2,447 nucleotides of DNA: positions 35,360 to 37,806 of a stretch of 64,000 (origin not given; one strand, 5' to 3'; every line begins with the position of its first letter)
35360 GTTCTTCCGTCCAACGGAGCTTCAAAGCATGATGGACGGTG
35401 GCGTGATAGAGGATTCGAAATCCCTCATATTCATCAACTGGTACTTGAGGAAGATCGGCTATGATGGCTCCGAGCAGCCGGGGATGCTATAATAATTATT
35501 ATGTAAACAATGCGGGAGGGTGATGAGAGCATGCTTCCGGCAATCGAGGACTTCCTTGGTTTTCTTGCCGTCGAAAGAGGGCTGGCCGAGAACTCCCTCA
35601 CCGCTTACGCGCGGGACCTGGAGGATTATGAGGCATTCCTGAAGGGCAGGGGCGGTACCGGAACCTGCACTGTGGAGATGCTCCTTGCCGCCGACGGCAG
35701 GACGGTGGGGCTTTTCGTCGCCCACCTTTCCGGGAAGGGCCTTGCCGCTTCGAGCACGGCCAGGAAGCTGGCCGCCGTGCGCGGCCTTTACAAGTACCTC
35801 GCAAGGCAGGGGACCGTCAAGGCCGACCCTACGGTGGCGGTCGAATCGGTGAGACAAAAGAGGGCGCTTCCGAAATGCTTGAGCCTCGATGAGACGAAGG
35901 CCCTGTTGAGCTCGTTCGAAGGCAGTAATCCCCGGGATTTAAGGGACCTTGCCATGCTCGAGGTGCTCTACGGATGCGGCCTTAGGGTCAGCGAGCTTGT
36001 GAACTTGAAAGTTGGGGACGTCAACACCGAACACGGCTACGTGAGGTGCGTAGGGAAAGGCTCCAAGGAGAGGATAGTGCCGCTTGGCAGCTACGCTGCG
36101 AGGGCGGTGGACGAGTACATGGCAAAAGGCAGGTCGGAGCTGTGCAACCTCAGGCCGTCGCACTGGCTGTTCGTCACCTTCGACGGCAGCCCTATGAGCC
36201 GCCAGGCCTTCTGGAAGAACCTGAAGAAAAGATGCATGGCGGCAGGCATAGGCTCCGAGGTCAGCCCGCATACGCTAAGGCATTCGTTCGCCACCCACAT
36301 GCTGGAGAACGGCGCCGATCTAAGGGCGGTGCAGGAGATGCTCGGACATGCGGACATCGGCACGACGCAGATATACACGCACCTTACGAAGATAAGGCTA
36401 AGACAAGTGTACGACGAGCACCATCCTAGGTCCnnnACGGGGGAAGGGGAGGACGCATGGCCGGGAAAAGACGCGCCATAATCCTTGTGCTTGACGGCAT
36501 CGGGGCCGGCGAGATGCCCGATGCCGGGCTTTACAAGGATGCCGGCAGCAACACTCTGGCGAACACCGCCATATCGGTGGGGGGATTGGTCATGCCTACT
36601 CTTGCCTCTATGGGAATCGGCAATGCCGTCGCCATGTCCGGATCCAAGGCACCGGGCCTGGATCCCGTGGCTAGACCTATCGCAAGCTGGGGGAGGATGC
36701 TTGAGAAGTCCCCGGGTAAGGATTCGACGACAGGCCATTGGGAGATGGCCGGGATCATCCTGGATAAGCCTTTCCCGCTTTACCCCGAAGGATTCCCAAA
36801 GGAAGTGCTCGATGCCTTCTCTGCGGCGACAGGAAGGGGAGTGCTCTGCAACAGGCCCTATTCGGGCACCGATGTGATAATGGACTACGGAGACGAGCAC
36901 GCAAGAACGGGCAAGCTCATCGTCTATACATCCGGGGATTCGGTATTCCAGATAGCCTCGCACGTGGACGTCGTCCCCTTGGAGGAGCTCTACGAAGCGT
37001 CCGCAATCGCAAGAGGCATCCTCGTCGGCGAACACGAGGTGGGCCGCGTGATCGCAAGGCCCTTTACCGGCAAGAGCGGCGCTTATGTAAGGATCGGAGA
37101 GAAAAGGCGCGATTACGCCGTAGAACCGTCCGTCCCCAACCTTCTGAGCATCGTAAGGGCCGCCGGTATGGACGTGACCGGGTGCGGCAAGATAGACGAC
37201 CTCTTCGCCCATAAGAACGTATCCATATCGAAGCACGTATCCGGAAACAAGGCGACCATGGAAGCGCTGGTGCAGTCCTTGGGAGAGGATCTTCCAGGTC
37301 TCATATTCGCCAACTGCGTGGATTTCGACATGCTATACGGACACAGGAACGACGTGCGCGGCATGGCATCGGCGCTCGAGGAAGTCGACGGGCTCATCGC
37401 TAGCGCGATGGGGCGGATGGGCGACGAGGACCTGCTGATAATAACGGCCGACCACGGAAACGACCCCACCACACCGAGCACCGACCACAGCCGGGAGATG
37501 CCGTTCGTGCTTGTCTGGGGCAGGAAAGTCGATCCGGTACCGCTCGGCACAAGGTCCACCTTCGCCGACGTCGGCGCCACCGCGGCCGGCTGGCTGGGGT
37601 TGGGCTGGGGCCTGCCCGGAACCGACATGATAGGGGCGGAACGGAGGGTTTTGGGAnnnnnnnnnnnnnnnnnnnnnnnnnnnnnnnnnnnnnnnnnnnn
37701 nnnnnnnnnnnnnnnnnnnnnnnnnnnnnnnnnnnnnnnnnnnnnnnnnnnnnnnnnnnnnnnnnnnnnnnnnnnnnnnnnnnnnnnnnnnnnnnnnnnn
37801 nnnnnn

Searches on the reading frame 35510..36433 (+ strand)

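Call 24: search_protein_families(library=pfam, proteins=[window:35510-36433:+], max_evalue=0.00001)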
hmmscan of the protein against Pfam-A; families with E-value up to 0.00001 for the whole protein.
window:35510-36433:+ (308 aa): 2 families
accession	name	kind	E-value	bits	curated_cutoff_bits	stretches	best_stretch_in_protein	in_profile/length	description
PF00589.27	Phage_integrase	-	7.5e-53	179.3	27.1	1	124-294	3-170/172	Phage integrase family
PF02899.23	Phage_int_SAM_1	-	4.6e-18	65.7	22.3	1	12-101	1-83/83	Phage integrase, N-terminal SAM-like domain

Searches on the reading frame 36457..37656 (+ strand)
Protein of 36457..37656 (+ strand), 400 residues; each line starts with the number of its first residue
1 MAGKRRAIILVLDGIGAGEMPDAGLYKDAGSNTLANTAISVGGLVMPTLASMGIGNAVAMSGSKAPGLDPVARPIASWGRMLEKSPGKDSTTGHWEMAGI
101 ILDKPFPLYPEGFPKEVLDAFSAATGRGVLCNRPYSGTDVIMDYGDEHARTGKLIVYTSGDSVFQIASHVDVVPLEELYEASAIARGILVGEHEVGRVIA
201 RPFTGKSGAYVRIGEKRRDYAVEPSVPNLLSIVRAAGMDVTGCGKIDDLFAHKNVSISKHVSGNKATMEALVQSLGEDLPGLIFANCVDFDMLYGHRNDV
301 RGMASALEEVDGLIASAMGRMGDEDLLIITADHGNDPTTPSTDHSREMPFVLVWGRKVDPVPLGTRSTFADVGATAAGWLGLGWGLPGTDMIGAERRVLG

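Call 24: search_protein_families(library=pfam, proteins=[window:36457-37656:+], max_evalue=0.00001)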
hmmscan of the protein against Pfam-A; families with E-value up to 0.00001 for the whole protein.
window:36457-37656:+ (400 aa): 1 family
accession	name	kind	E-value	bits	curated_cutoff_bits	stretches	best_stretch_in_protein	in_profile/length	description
PF01676.23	Metalloenzyme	-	6.2e-28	98.4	24.3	1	6-381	2-249/252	Metalloenzyme superfamily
